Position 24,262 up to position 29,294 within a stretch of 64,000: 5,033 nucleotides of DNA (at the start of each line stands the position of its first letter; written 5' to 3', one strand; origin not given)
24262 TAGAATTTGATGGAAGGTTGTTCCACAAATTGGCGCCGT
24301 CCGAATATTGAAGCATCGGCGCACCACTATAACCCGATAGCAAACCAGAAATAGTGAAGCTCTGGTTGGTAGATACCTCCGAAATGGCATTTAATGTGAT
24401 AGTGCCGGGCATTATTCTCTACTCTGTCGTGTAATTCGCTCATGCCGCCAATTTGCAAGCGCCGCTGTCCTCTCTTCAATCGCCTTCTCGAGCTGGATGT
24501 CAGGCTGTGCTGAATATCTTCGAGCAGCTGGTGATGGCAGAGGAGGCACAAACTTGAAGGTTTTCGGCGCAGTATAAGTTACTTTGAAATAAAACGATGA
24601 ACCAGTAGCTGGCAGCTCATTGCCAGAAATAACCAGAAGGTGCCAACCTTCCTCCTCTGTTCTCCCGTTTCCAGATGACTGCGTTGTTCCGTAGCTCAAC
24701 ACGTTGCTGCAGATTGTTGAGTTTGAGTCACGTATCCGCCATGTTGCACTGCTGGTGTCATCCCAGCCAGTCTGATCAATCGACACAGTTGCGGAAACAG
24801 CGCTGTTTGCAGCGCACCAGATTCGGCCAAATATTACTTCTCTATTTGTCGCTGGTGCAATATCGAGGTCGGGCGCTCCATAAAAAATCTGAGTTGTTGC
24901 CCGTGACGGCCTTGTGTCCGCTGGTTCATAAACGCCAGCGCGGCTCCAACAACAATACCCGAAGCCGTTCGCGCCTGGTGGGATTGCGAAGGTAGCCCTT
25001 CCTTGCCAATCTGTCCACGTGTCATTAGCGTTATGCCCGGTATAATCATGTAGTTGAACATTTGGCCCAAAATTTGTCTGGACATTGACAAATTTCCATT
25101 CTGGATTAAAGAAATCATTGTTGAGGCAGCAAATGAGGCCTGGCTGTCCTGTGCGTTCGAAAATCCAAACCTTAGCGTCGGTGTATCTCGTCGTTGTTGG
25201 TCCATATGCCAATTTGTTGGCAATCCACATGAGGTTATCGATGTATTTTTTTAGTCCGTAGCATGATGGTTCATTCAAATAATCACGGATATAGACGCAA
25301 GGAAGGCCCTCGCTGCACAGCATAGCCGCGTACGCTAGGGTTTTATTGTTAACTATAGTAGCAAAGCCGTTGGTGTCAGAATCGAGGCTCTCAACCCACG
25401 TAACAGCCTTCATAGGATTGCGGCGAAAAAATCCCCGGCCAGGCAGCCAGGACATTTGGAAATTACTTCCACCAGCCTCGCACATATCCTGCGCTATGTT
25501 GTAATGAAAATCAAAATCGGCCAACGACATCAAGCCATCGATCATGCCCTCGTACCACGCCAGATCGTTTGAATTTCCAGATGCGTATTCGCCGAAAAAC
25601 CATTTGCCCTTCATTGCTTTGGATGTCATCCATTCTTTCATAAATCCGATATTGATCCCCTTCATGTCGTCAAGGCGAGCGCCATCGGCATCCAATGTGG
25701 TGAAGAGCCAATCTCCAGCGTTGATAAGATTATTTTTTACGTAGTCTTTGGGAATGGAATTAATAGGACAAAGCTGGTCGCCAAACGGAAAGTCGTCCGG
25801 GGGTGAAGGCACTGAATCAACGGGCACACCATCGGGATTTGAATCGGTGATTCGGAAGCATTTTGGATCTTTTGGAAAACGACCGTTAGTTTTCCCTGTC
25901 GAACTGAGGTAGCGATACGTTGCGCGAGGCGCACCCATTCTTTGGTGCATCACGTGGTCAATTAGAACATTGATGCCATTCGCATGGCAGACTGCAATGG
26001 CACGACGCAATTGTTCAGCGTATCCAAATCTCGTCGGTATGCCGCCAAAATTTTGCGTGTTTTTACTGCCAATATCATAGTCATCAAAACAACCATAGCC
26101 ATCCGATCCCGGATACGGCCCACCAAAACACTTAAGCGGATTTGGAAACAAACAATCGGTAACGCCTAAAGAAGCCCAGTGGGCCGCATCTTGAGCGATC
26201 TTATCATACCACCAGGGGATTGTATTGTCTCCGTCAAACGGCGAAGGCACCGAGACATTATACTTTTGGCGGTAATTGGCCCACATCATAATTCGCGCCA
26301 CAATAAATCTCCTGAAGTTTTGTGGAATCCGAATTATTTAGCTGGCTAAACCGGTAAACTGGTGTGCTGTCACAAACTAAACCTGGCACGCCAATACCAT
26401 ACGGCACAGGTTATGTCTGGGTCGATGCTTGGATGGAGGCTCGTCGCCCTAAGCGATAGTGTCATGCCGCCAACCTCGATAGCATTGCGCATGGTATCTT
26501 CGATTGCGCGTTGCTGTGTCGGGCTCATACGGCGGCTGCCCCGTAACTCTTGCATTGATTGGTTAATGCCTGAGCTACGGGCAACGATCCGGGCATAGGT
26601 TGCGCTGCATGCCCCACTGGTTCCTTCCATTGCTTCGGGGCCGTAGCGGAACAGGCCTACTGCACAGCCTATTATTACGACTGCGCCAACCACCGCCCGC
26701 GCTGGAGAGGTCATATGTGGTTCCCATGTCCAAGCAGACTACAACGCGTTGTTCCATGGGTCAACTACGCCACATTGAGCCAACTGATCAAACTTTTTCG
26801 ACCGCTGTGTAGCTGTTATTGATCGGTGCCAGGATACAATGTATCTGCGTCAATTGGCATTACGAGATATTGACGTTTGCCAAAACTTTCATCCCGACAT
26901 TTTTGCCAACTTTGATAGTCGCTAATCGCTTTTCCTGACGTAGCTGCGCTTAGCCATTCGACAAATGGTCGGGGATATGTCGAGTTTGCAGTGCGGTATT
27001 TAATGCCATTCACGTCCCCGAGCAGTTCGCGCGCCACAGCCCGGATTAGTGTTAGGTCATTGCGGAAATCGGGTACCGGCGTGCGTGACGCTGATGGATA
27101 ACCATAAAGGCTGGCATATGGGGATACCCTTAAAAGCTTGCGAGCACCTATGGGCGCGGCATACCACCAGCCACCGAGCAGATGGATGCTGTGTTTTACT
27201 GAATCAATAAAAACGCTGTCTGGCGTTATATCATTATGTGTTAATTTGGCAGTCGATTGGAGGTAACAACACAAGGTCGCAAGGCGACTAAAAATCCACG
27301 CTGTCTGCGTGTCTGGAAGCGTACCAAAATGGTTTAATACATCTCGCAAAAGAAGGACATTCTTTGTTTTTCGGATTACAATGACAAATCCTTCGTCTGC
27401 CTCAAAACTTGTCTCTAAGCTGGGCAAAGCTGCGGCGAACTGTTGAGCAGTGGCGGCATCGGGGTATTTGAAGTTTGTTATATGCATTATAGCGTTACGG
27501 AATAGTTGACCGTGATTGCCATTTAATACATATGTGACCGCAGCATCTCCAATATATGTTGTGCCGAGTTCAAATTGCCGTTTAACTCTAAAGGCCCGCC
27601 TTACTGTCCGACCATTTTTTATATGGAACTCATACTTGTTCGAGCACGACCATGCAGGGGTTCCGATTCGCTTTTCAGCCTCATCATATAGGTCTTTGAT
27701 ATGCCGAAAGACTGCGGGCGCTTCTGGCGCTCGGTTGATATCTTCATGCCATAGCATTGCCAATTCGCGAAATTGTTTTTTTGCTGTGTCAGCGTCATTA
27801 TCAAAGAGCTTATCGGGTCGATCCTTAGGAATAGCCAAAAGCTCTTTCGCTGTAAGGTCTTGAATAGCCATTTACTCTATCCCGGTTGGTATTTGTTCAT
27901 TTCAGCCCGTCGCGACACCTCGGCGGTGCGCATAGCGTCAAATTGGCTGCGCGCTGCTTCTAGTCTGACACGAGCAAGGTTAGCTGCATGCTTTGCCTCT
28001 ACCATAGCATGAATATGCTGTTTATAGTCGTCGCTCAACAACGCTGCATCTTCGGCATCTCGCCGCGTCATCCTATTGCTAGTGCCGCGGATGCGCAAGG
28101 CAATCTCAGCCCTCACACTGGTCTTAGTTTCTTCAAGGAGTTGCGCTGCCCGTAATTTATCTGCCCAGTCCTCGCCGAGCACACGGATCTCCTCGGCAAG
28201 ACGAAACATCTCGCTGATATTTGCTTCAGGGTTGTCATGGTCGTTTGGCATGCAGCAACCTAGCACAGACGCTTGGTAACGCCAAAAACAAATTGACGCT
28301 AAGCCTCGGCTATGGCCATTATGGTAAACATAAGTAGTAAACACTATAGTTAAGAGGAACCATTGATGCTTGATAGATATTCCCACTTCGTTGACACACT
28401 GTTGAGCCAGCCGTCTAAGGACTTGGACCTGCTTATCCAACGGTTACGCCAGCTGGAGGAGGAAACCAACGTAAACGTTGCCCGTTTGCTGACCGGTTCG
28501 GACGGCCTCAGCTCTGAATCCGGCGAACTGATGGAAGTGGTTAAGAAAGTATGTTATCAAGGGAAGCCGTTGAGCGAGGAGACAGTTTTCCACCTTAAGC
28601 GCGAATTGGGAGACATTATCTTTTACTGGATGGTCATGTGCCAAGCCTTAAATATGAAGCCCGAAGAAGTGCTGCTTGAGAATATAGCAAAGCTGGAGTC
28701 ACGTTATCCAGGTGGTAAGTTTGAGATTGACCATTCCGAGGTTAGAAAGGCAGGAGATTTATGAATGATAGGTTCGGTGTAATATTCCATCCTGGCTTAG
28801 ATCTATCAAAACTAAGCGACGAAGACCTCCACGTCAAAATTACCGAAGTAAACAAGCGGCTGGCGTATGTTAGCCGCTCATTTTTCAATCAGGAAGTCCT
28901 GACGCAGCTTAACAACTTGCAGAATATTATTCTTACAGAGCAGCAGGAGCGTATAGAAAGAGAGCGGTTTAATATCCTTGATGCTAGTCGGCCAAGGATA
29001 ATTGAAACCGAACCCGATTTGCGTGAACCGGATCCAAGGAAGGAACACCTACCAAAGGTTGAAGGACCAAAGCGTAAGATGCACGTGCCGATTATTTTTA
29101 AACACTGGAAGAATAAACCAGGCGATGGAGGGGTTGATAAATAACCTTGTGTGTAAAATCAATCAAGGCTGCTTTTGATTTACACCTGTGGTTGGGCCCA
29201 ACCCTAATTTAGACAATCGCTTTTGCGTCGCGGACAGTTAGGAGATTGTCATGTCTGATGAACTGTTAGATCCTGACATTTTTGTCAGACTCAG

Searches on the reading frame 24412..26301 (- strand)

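Call 8: search_protein_families(library=phrogs, proteins=[window:24412-26301:-], max_evalue=0.00001)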
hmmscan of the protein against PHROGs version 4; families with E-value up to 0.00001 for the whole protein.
window:24412-26301:- (629 aa): 0 families

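Call 117: search_protein_families(library=pfam, proteins=[window:24412-26301:-], max_evalue=0.001)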
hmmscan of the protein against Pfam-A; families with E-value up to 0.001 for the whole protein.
window:24412-26301:- (629 aa): 1 family
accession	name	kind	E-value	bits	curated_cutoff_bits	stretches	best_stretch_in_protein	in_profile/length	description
PF09154.16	Alpha-amy_C_pro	-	1.7e-05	25.2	21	1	399-453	8-57/57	Alpha-amylase C-terminal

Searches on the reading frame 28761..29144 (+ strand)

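Call 113: search_protein_families(library=phrogs, proteins=[window:28761-29144:+], max_evalue=0.001)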
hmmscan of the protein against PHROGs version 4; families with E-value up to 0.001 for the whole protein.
window:28761-29144:+ (127 aa): 1 family
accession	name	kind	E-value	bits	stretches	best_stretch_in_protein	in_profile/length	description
phrog_15348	-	unknown function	6.8e-06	27.3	1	8-87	1-80/102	-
